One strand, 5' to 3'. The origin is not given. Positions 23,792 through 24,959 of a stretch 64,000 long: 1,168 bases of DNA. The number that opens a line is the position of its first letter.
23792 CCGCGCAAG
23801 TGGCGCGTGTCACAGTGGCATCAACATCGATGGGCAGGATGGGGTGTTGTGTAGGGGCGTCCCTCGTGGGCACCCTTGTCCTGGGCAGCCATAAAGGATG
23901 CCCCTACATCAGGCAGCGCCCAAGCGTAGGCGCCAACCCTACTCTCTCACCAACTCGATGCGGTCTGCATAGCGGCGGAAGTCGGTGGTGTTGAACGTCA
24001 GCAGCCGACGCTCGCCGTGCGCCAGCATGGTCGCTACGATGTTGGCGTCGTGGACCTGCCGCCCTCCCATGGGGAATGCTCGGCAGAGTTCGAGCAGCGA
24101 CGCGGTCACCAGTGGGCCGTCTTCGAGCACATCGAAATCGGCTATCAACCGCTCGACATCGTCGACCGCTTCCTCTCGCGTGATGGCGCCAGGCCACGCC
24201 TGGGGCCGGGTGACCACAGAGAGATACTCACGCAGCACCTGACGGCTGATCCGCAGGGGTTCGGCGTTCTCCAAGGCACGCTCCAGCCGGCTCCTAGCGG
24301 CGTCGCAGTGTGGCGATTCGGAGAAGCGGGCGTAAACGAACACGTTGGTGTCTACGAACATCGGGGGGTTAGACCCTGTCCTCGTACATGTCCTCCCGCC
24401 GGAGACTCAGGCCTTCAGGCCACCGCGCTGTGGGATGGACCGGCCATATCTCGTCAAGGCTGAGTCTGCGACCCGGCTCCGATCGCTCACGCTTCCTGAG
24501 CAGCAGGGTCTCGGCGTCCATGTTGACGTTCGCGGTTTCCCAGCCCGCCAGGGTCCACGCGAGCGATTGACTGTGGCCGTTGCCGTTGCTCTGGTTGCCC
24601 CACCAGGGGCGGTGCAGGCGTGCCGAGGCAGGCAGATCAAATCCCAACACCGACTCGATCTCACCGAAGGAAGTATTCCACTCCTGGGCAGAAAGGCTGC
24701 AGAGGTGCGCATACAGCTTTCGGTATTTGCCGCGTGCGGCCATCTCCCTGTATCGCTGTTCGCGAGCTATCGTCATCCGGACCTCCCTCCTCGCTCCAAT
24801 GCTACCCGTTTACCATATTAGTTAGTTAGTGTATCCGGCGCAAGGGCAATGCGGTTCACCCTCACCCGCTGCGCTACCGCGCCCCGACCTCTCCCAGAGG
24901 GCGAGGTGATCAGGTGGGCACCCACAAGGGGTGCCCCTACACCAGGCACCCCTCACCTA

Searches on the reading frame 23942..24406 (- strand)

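Call 77: search_protein_families(library=pfam, max_evalue=0.01, proteins=[window:23942-24406:-])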
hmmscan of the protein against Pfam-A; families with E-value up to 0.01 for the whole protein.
window:23942-24406:- (155 aa): 2 families
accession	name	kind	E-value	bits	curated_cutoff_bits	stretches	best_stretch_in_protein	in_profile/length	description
PF01850.27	PIN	-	2.5e-14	54.4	23.6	1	16-147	1-118/120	PIN domain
PF13470.12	PIN_3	-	0.00043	21.5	27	1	17-80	3-66/115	PIN domain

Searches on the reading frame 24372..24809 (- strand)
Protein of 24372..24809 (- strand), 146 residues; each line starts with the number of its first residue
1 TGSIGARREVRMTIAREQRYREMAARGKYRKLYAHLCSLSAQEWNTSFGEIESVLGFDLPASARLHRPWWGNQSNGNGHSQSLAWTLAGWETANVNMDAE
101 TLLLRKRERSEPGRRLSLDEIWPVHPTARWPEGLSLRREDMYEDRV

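Call 77: search_protein_families(library=pfam, max_evalue=0.01, proteins=[window:24372-24809:-])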
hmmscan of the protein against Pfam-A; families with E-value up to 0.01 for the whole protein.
window:24372-24809:- (146 aa): 1 family
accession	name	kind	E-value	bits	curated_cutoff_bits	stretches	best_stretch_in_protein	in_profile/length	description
PF24698.1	DUF7662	-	1.2e-10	41.5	26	1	32-105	4-70/72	Domain of unknown function (DUF7662)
